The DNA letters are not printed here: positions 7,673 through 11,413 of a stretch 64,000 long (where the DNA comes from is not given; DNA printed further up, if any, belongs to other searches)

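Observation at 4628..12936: Complete Tat-exported NXR-like (type II DMSO reductase family) molybdoenzyme operon with unusual accessory gene set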

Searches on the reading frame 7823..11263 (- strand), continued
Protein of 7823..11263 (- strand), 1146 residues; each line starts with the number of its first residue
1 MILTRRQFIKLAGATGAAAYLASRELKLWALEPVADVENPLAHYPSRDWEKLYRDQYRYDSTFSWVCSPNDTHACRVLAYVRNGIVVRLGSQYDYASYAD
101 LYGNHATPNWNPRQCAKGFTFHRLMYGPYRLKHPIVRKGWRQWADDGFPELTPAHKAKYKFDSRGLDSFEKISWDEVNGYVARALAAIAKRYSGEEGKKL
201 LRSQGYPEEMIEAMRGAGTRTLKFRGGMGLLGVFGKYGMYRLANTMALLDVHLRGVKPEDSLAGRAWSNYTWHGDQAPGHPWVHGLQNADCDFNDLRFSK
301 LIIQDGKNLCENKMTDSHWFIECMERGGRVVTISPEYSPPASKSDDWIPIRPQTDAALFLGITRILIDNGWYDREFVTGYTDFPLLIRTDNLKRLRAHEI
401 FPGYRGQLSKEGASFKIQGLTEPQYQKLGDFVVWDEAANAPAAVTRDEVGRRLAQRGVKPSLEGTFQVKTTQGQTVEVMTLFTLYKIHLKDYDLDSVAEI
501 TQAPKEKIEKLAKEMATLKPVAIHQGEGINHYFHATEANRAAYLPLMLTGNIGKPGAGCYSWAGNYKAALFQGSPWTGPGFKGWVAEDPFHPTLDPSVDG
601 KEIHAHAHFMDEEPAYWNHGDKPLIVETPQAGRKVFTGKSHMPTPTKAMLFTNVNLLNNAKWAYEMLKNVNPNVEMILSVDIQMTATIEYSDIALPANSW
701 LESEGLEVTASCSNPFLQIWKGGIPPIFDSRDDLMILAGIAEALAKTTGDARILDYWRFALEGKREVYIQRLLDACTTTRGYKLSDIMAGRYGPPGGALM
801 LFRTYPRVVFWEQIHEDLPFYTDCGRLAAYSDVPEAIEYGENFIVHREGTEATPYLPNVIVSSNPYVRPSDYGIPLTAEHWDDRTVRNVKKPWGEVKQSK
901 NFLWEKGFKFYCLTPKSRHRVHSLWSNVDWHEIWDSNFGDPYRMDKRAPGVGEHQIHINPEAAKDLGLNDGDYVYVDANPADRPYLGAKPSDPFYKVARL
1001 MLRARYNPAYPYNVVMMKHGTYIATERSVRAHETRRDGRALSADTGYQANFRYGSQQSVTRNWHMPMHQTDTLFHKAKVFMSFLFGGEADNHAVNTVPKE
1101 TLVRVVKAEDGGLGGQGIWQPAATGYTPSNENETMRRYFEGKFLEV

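Call 14: find_related_loci(query=window:7823-11263:-, collection=genome_contigs, flank=8000)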
Query window:7823-11263:- (1146 aa) in genome_contigs; peptide patterns used: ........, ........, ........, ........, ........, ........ (x = any residue, [..] = any of these).
599 stretches matched a pattern (row limit reached: there are more); 591 encode a relative of the query (tblastn E <= 1e-3); the best 80 are kept; 80 distinct loci.
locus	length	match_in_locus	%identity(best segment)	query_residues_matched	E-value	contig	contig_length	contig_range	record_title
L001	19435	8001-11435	84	1-1145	0e+0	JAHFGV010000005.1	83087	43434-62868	MAG: Candidatus Omnitrophota bacterium isolate nzgw323 NODE_169_length_83088_cov_7.321308, whole genome shotgun sequence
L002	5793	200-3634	82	1-1146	0e+0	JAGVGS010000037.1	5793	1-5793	MAG: Candidatus Omnitrophota bacterium isolate DeMMO2_33 c_000000094957, whole genome shotgun sequence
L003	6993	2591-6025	81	1-1146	0e+0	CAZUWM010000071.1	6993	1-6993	MAG TPA_asm: uncultured Planctomycetales bacterium isolate ERP125453_co1_95 genome assembly, contig: NODE_13699_length_6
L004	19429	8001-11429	80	1-1144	0e+0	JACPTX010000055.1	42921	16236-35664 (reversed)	MAG: Candidatus Omnitrophota bacterium isolate NC_groundwater_743_Ag_S-0.65um_67_24 S37_SO-6_scaffold_633341, whole geno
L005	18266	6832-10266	80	1-1145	0e+0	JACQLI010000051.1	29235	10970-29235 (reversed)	MAG: Candidatus Omnitrophota bacterium isolate NC_groundwater_1199_Ag_S-0.1um_47_39 S_p1_S3_coassembly_k141_1106050, who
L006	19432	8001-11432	80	1-1144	0e+0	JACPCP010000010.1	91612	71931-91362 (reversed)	MAG: Candidatus Omnitrophota bacterium isolate NC_groundwater_286_Ag_S-0.65um_55_12 S6_GD2017_2_S65_scaffold_127, whole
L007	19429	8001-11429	78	3-1145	0e+0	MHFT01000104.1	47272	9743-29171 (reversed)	MAG: Omnitrophica bacterium RIFCSPLOWO2_12_FULL_50_11 rifcsplowo2_12_scaffold_916, whole genome shotgun sequence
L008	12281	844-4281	78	1-1146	0e+0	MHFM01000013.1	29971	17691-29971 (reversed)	MAG: Omnitrophica bacterium RIFCSPLOWO2_01_FULL_45_10b rifcsplowo2_01_scaffold_15470, whole genome shotgun sequence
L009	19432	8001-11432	78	1-1145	0e+0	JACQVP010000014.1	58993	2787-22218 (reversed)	MAG: Candidatus Omnitrophota bacterium isolate NC_groundwater_1466_Ag_S-0.65um_60_22 S_p65_S5_coassembly_k141_671372, wh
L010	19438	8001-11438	78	1-1146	0e+0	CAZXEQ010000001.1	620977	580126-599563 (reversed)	MAG TPA_asm: uncultured bacterium isolate binchicken_co105_463 genome assembly, contig: NODE_3_length_620977_cov_11.2429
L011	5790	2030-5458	79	1-1143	0e+0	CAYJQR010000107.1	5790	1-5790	MAG TPA_asm: uncultured Planctomycetia bacterium isolate ERP125453_co1_458 genome assembly, contig: NODE_18335_length_57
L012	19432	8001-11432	78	1-1144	0e+0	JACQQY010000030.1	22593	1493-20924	MAG: Candidatus Omnitrophota bacterium isolate NC_groundwater_1345_Ag_S-0.2um_53_61 S_p2_S4_coassembly_k141_863459, whol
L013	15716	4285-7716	77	1-1144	0e+0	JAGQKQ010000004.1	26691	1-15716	MAG: Candidatus Omnitrophota bacterium isolate HKST-UBA08 NODE_4_length_26691_cov_4.568235, whole genome shotgun sequenc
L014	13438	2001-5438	77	1-1145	0e+0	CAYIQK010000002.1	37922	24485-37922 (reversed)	MAG TPA_asm: uncultured Planctomycetales bacterium isolate ERP119705_co25_244 genome assembly, contig: NODE_458_length_3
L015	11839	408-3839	77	1-1144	0e+0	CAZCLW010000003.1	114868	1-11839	MAG TPA_asm: uncultured Planctomycetales bacterium isolate SRP239054_co1_195 genome assembly, contig: NODE_88_length_114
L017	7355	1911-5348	76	1-1146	0e+0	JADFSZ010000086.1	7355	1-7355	MAG: PVC group bacterium isolate B98T1L10 B98T1L10_NODE17748, whole genome shotgun sequence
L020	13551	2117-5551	75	1-1146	0e+0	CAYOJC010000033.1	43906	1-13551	MAG TPA_asm: uncultured Syntrophobacteraceae bacterium isolate SRP136066_co1_407 genome assembly, contig: NODE_592_lengt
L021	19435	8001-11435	74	1-1146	0e+0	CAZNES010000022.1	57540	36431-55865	MAG TPA_asm: uncultured Syntrophobacteraceae bacterium isolate SRP119689_co1_315 genome assembly, contig: NODE_593_lengt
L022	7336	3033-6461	74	3-1146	0e+0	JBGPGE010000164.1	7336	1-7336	MAG: Candidatus Binatia bacterium isolate OBJ_0618_7090110_5 k141_4446831_length_7336_cov_223.2479, whole genome shotgun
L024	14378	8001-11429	74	3-1146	0e+0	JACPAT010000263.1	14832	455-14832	MAG: Candidatus Methylomirabilota bacterium isolate NC_groundwater_238_Ag_S-0.2um_67_12 S5_GD2017_2_S2_scaffold_2824, wh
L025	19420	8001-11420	73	3-1143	0e+0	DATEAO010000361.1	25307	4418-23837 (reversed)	MAG TPA_asm: Candidatus Methylomirabilota bacterium isolate SMAG_U8220 k141_2144313, whole genome shotgun sequence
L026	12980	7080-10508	73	3-1146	0e+0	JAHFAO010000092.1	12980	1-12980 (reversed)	MAG: Deltaproteobacteria bacterium isolate nzgw177 NODE_2667_length_12981_cov_5.325194, whole genome shotgun sequence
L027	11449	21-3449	73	3-1146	0e+0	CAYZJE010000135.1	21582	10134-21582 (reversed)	MAG TPA_asm: uncultured Syntrophobacter sp. isolate binchicken_co165_277 genome assembly, contig: k141_235590, whole gen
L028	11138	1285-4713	73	3-1146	0e+0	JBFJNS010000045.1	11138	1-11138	MAG: Candidatus Binatia bacterium isolate Mix_sand17.2022.03.Z.66 k141_2008264_length_11138_cov_8.7542, whole genome sho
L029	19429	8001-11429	73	3-1146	0e+0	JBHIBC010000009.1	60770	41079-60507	MAG: Acidobacteriota bacterium isolate K_2_bin.33 NODE_106_length_60770_cov_7.108540, whole genome shotgun sequence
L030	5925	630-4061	73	1-1146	0e+0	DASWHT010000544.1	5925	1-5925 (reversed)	MAG TPA_asm: Candidatus Binatia bacterium isolate SMAG_U2849 k141_3643541, whole genome shotgun sequence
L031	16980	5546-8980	73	1-1146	0e+0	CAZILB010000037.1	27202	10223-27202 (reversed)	MAG TPA_asm: uncultured Syntrophobacter sp. isolate SRP217488_co1_161 genome assembly, contig: NODE_906_length_27202_cov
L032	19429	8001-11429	72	3-1146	0e+0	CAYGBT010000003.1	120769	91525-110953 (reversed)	MAG TPA_asm: uncultured bacterium isolate ERP108616_co2_8 genome assembly, contig: NODE_80_length_120769_cov_10.088035,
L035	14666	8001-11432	73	1-1146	0e+0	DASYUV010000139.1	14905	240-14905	MAG TPA_asm: Candidatus Binatia bacterium isolate SMAG_U4604 k141_195277, whole genome shotgun sequence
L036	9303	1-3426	73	6-1146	0e+0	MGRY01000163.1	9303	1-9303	MAG: Deltaproteobacteria bacterium RIFCSPLOWO2_02_56_12 rifcsplowo2_02_sub10_scaffold_3829, whole genome shotgun sequenc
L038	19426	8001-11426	73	3-1146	0e+0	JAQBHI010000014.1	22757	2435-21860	MAG: Acidobacteriota bacterium isolate MAG_453_bin-14 453_bin-14_ctg-014, whole genome shotgun sequence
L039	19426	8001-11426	72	3-1146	0e+0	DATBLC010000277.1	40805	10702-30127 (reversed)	MAG TPA_asm: Candidatus Binatia bacterium isolate SMAG_U3962 k141_1476846, whole genome shotgun sequence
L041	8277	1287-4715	72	3-1146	0e+0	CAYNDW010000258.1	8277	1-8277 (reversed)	MAG TPA_asm: uncultured Cytophagia bacterium isolate binchicken_co248_448 genome assembly, contig: NODE_13206_length_827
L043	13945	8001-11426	73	3-1146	0e+0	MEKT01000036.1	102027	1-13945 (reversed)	MAG: Acidobacteria bacterium RIFCSPLOWO2_02_FULL_65_29 rifcsplowo2_02_scaffold_132, whole genome shotgun sequence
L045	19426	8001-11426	72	3-1146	0e+0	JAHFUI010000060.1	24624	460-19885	MAG: Acidobacteria bacterium isolate nzgw76 NODE_1674_length_24625_cov_7.989634, whole genome shotgun sequence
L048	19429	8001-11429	72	3-1146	0e+0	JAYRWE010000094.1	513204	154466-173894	MAG: bacterium isolate NJ_NJASGE3bin.37 k141_1056849, whole genome shotgun sequence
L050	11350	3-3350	74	31-1146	0e+0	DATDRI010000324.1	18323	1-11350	MAG TPA_asm: Vicinamibacteria bacterium isolate SMAG_U7973 k141_1893479, whole genome shotgun sequence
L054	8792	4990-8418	71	3-1146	0e+0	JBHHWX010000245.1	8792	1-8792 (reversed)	MAG: bacterium isolate D_3_bin.27 NODE_4024_length_8792_cov_7.926519, whole genome shotgun sequence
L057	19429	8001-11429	72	3-1146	0e+0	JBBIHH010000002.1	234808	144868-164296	MAG: Acidobacteriota bacterium isolate SIS170217_bin_11 NODE_17_length_234808_cov_15.5602, whole genome shotgun sequence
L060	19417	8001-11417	72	3-1146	0e+0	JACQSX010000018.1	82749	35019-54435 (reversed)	MAG: Acidobacteria bacterium isolate NC_groundwater_1396_Ag_S-0.65um_54_125 S_p65_S5_coassembly_k141_1556393, whole geno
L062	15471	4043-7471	73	3-1146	0e+0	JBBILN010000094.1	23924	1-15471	MAG: bacterium isolate BQF270218_bin_21 NODE_775_length_23924_cov_23.723993, whole genome shotgun sequence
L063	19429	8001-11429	71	3-1146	0e+0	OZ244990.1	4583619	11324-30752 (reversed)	MAG: Candidatus Eiseniibacteriota bacterium isolate 2ac8f909-beb7-4024-9be3-18111db1b52c genome assembly, chromosome: 1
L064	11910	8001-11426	71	3-1146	0e+0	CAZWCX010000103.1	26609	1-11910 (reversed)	MAG TPA_asm: uncultured Planctomycetia bacterium isolate SRP323723_co1_148 genome assembly, contig: NODE_1477_length_266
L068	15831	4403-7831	71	3-1146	0e+0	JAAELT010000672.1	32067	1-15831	MAG: bacterium isolate Bpl_12 BplG_CONTIG6273479, whole genome shotgun sequence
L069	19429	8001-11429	71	3-1146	0e+0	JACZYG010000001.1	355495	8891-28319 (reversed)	MAG: Candidatus Neomarinimicrobiota bacterium isolate B25T3L8 B25T3L8_NODE1, whole genome shotgun sequence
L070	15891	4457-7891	80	1-1146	0e+0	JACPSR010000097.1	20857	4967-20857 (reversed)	MAG: Candidatus Omnitrophota bacterium isolate NC_groundwater_711_Ag_S-0.2um_63_19 S36_SO-2_scaffold_307603, whole genom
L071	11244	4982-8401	70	3-1146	0e+0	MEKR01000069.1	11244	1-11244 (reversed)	MAG: Acidobacteria bacterium RIFCSPLOWO2_02_FULL_61_28 rifcsplowo2_02_scaffold_24705, whole genome shotgun sequence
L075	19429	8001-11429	72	3-1146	0e+0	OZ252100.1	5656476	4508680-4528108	MAG: Candidatus Latescibacterota bacterium isolate a405b522-c60e-4cbd-8fa6-7b572aa56bb7 genome assembly, chromosome: 1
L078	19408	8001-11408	72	3-1146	0e+0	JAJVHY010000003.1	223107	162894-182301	MAG: Verrucomicrobiia bacterium isolate Bin_23R c_000000000176_partial_64489_287596, whole genome shotgun sequence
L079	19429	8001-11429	72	3-1146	0e+0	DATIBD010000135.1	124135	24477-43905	MAG TPA_asm: Vicinamibacteria bacterium isolate SMAG_U16281 k141_1688252, whole genome shotgun sequence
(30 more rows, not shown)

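Call 70: find_encoding_contigs(protein=P0001, flank=10000, max_places=1)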
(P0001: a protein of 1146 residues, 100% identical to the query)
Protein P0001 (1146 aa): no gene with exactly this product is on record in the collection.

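Call 71: find_encoding_contigs(protein=P0047, flank=10000, max_places=1)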
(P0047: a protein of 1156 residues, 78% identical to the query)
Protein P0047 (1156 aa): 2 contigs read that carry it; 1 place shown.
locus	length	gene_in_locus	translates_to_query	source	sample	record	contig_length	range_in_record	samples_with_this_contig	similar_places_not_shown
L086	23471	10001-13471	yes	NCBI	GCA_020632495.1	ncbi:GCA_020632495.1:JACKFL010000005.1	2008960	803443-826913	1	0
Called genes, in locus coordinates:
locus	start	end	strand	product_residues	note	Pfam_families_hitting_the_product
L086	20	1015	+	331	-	-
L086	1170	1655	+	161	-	PF13404:HTH_AsnC-type, PF13412:HTH_24, PF01037:AsnC_trans_reg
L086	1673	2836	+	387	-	PF00155:Aminotran_1_2, PF00266:Aminotran_5 (faint)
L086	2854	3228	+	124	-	PF13431:TPR_17 (faint), PF14559:TPR_19 (faint)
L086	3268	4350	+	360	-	PF16491:Peptidase_M48_N, PF01435:Peptidase_M48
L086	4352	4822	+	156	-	PF07238:PilZ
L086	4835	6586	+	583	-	PF13431:TPR_17 (faint), PF13428:TPR_14 (faint), PF14559:TPR_19 (faint), PF00515:TPR_1 (faint), PF07719:TPR_2 (faint), PF13181:TPR_8 (faint), PF13432:TPR_16 (weak)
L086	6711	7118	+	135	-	PF12844:HTH_19 (weak), PF01381:HTH_3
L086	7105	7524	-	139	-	PF01894:YjbQ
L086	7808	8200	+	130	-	PF02082:Rrf2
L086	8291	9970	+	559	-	PF00034:Cytochrom_C, PF13442:Cytochrome_CBB3, PF00034:Cytochrom_C, PF09459:EB_dh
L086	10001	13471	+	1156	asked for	PF00384:Molybdopterin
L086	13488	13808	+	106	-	-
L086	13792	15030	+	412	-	PF13187:Fer4_9 (faint), PF12797:Fer4_2 (faint), PF12837:Fer4_6 (faint), PF12838:Fer4_7 (weak), PF13237:Fer4_10, PF13247:Fer4_11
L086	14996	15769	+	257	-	PF02613:Nitrate_red_del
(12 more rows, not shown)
